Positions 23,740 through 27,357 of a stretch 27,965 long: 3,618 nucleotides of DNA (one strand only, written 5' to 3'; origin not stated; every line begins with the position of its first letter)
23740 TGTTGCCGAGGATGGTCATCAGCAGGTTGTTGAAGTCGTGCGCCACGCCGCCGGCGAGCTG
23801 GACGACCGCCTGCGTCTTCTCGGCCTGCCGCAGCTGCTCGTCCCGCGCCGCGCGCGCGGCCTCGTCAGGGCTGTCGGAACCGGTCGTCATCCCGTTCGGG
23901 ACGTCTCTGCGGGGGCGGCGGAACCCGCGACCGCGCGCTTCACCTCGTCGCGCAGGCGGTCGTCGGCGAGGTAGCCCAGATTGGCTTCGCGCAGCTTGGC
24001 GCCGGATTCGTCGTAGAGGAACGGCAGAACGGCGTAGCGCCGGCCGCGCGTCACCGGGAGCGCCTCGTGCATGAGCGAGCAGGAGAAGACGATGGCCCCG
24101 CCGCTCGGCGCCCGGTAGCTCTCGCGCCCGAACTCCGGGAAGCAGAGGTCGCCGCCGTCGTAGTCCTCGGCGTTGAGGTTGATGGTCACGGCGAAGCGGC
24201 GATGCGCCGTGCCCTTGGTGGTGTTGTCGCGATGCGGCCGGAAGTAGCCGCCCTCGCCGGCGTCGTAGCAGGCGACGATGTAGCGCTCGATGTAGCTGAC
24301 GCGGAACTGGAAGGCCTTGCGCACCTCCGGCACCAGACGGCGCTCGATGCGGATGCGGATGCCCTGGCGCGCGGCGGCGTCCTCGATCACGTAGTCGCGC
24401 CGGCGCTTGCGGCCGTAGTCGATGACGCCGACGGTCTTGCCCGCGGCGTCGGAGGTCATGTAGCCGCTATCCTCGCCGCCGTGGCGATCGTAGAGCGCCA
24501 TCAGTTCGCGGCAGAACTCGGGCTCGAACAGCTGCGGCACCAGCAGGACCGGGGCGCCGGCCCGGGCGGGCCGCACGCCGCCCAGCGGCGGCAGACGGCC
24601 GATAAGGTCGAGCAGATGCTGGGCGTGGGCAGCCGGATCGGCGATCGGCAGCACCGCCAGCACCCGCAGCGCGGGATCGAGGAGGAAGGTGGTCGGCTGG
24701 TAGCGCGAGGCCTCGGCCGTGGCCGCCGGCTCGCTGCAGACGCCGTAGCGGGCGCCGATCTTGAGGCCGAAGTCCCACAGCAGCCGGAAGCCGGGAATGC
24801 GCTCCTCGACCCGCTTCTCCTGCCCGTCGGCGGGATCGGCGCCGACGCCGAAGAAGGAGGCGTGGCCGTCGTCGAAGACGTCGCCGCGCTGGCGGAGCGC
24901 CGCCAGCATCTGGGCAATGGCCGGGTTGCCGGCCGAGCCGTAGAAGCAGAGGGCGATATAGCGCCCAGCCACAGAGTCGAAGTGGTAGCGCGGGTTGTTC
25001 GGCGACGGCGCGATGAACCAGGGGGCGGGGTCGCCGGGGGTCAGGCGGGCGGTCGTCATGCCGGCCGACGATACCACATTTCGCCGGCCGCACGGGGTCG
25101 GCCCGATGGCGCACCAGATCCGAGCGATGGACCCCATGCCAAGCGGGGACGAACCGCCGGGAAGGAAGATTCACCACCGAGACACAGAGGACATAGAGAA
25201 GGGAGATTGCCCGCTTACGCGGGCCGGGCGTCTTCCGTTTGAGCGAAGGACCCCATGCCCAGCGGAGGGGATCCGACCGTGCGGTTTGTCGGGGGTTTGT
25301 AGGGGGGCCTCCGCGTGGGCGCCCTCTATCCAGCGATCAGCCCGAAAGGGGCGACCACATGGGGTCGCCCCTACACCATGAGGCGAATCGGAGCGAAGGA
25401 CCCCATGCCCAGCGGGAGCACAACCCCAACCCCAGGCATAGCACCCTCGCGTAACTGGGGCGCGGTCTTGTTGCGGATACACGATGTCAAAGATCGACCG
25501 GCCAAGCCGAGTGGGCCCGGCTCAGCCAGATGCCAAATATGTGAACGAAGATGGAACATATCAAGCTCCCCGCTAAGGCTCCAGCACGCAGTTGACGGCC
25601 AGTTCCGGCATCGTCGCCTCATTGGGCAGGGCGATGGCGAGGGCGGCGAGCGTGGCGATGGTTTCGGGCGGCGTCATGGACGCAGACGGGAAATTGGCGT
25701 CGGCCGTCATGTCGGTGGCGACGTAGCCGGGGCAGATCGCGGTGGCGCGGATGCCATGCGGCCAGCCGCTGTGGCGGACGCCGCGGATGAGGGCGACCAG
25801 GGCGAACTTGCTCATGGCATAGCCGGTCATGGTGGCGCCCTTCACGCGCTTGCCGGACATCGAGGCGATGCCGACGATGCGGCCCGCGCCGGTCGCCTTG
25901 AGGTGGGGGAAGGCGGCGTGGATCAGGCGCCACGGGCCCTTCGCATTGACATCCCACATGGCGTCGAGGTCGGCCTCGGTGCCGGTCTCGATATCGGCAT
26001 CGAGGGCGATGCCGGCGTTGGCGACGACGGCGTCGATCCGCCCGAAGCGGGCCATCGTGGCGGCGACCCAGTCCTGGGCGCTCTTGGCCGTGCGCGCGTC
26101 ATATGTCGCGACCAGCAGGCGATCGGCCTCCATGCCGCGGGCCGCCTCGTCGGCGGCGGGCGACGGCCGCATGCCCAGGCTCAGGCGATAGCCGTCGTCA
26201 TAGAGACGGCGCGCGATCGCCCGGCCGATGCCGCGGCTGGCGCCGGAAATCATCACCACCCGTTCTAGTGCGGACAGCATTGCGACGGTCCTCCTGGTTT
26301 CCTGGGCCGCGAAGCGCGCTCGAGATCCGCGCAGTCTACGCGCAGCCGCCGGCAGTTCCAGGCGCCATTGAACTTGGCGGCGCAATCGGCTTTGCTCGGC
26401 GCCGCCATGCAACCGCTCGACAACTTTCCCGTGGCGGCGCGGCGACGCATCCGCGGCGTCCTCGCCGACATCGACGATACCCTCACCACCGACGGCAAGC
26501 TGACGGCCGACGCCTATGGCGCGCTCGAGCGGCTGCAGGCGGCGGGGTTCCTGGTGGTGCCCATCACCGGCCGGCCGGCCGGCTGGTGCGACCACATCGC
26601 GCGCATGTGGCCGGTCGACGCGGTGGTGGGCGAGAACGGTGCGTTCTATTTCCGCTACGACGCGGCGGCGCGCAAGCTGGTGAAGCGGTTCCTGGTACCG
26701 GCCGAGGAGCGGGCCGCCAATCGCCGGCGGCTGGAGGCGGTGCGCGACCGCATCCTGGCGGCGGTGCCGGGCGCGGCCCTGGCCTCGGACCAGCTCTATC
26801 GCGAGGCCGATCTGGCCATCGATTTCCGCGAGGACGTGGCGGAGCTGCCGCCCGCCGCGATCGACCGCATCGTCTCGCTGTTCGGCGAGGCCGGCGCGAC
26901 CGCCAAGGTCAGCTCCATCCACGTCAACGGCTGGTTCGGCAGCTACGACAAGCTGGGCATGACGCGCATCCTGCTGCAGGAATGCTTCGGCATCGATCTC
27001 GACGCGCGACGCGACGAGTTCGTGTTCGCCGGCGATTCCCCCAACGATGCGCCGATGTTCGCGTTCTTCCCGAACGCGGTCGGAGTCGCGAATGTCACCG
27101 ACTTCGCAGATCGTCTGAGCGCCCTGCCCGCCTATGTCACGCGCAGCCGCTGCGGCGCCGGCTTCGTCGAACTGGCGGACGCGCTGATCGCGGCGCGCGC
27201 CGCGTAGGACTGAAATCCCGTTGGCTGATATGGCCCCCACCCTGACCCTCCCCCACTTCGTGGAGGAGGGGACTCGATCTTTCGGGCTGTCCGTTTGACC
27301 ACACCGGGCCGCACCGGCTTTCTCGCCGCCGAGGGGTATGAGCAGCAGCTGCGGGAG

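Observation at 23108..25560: Sensor-less histidine kinase translationally coupled to a redoxin-like/2OG-Fe(II) oxygenase fusion protein: candidate hydroxylation-based O2/redox/2OG sensing module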

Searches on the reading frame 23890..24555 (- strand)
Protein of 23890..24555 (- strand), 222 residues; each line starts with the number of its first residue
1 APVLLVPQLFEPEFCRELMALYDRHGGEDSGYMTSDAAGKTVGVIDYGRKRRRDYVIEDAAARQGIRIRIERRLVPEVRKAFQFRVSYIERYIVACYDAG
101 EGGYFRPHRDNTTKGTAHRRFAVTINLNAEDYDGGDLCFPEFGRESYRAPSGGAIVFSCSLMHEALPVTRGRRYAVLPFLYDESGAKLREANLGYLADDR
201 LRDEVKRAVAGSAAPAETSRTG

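Call 72: search_solved_structures(query=window:23890-24555:-, max_evalue=1, show_alignments=4)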
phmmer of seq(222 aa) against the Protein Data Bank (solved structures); distinct sequences matched with E-value up to 1: 11.
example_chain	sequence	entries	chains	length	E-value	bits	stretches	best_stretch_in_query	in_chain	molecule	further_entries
9ghl_A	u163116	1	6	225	2.9e-07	33.6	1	95-179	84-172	PKHD-type hydroxylase PiuC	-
9qn1_A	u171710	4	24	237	3.2e-07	33.5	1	95-179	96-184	PKHD-type hydroxylase PiuC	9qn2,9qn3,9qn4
9qn0_A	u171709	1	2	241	3.3e-07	33.5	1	96-179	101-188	PKHD-type hydroxylase PiuC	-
3dkq_A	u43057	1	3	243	3.2e-05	26.9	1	96-180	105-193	PKHD-type hydroxylase Sbal_3634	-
6ax6_A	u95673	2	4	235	0.0025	20.8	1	9-180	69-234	Procollagen lysyl hydroxylase and glycosyltransferase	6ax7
8zgc_A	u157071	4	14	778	0.019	17.9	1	82-181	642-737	Multifunctional procollagen lysine hydroxylase and glycosyltransferase LH3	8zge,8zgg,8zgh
6fxk_A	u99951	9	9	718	0.031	17.2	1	82-180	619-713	Procollagen-lysine,2-oxoglutarate 5-dioxygenase 3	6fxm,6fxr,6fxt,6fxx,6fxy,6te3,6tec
8one_A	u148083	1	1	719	0.031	17.2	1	82-180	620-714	Multifunctional procollagen lysine hydroxylase and glycosyltransferase LH3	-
6teu_A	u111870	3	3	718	0.031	17.2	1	82-180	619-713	Multifunctional procollagen lysine hydroxylase and glycosyltransferase LH3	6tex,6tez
9nev_A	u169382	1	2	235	0.056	16.3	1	9-180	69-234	Procollagen lysyl hydroxylase and glycosyltransferase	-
6n1f_A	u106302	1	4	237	0.067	16.1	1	118-189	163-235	Oxidoreductase, 2OG-Fe(II) oxygenase family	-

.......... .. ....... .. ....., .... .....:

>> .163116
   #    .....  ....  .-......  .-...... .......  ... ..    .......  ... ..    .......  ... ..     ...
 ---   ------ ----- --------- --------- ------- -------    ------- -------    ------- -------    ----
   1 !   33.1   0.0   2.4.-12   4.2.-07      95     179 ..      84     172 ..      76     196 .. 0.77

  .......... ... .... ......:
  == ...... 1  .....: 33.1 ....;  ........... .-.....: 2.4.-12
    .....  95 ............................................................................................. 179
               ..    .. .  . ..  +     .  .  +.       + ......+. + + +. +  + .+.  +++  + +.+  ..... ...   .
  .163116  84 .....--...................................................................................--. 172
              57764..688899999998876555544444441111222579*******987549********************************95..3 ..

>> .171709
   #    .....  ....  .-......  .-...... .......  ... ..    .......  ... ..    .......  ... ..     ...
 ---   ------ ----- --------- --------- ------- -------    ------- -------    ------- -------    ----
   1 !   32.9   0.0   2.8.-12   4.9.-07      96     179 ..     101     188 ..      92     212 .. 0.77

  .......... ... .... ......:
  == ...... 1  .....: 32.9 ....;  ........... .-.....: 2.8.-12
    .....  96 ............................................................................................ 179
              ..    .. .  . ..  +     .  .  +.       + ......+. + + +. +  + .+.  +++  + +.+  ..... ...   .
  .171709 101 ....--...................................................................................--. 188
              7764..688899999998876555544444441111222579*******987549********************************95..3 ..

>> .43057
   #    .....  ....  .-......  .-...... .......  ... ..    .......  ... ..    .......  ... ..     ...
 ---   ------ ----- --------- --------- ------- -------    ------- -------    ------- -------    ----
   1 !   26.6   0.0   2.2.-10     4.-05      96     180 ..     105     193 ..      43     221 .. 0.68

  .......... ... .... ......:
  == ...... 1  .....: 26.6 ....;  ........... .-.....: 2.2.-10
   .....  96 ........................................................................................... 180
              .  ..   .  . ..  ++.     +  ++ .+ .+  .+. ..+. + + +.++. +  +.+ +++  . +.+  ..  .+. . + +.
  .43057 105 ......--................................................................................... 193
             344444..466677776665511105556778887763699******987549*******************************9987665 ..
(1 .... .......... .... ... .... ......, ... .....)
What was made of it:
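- Checked: They align with the HxD...H...R residues of solved PiuC (call 72).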

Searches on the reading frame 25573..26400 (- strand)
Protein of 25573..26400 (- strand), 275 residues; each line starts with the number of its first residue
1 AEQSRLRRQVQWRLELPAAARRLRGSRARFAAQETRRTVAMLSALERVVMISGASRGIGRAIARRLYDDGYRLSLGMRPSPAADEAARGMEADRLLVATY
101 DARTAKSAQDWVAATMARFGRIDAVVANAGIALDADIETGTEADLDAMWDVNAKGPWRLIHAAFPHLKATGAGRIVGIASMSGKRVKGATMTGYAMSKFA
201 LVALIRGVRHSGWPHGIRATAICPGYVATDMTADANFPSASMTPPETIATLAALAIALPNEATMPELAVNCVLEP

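Call 3: search_protein_families(library=pfam, proteins=[window:25573-26400:-], max_evalue=0.01)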
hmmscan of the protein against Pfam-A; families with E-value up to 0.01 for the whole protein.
window:25573-26400:- (275 aa): 4 families
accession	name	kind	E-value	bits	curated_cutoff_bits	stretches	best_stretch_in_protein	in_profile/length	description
PF00106.31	adh_short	-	2.4e-42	145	26.6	1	48-235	2-190/195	short chain dehydrogenase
PF13561.12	adh_short_C2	-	2.9e-34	119.1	27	1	53-236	1-185/236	Enoyl-(Acyl carrier protein) reductase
PF08659.16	KR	-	5.1e-08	33.5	22.6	1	49-213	3-168/180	KR domain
PF01370.27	Epimerase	-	4.1e-06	26.8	20.9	1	49-212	1-160/240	NAD dependent epimerase/dehydratase family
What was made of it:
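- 25573..26280 (-): Short-chain dehydrogenase (SDR, 235 aa), the conserved upstream member of the clade-specific cluster SDR - fusion - kinase. Pfam adh_short (call 3).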

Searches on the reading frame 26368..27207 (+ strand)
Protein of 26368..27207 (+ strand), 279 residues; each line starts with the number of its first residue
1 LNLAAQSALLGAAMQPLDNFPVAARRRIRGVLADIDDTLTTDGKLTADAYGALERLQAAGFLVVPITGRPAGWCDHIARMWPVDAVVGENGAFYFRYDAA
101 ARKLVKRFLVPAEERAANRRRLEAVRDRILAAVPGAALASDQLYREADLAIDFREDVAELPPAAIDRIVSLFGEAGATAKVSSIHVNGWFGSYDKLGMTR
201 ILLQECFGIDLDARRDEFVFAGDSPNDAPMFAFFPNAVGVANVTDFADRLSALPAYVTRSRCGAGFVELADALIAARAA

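Call 3: search_protein_families(library=pfam, proteins=[window:26368-27207:+], max_evalue=0.01)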
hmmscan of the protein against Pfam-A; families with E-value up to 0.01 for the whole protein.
window:26368-27207:+ (279 aa): 2 families
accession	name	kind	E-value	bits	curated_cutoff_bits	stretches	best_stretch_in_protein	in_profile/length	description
PF08282.18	Hydrolase_3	-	7.9e-10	39.3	20.9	1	32-97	2-67/255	haloacid dehalogenase-like hydrolase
PF00702.32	Hydrolase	-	0.0017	19.3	26.4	0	28-232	1-188/191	haloacid dehalogenase-like hydrolase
